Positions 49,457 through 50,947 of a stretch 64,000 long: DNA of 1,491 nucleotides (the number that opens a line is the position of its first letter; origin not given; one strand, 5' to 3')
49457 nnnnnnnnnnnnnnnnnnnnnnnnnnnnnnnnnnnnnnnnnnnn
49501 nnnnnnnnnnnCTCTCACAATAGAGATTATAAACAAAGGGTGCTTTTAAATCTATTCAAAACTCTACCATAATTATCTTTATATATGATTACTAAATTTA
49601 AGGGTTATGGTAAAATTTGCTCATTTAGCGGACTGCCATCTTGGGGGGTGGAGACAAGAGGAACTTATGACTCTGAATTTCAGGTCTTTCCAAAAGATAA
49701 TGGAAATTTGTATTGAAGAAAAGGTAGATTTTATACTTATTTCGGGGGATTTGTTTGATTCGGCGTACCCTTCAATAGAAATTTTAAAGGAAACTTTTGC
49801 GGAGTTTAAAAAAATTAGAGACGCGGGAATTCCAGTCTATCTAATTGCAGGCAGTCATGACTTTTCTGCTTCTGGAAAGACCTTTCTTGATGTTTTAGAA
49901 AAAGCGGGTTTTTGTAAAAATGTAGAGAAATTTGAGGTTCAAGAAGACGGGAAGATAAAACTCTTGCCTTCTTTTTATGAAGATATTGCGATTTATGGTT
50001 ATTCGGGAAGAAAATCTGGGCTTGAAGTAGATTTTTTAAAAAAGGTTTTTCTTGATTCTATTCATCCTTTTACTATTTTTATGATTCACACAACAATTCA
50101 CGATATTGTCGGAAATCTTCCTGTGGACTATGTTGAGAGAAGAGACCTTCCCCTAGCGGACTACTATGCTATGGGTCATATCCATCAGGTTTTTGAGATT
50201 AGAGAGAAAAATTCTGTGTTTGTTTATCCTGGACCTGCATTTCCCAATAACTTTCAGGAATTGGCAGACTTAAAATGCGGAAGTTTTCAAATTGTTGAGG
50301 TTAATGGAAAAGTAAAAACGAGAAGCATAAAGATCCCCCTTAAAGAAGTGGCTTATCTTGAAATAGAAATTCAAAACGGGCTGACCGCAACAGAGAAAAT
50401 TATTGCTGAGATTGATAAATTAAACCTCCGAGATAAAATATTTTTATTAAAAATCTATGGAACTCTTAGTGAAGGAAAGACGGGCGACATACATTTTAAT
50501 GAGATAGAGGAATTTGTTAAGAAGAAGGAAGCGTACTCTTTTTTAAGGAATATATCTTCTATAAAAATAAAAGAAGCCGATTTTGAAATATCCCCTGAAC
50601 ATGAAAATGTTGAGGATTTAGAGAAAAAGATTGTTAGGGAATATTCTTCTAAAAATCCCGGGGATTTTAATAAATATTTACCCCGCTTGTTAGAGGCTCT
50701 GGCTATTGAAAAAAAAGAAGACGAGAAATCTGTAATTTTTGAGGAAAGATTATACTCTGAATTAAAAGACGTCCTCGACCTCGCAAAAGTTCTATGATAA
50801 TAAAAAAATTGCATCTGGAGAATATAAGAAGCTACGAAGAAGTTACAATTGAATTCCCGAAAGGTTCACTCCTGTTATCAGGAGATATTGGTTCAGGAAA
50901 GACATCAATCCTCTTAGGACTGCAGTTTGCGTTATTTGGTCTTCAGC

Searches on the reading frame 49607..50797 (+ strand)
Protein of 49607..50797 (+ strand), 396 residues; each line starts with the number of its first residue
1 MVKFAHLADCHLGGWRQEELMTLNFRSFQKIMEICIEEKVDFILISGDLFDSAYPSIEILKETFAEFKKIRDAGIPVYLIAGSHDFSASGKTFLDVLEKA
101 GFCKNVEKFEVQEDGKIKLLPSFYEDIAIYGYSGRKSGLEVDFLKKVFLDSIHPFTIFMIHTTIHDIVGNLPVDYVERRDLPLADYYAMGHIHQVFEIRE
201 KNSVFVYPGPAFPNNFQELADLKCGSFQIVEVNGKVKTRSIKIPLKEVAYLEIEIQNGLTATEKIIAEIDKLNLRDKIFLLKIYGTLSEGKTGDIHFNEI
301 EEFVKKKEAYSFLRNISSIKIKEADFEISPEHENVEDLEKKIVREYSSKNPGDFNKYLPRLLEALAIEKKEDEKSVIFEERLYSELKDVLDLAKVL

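Call 14: search_protein_families(library=pfam, proteins=[window:49607-50797:+], max_evalue=0.001)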
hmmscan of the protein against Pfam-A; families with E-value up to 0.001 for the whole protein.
window:49607-50797:+ (396 aa): 2 families
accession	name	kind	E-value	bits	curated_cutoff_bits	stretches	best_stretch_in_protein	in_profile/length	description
PF00149.33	Metallophos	-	6.2e-14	53.3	21.5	1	3-194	2-190/191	Calcineurin-like phosphoesterase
PF12850.12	Metallophos_2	-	2.1e-09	38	27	1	3-218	2-142/154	Calcineurin-like phosphoesterase superfamily domain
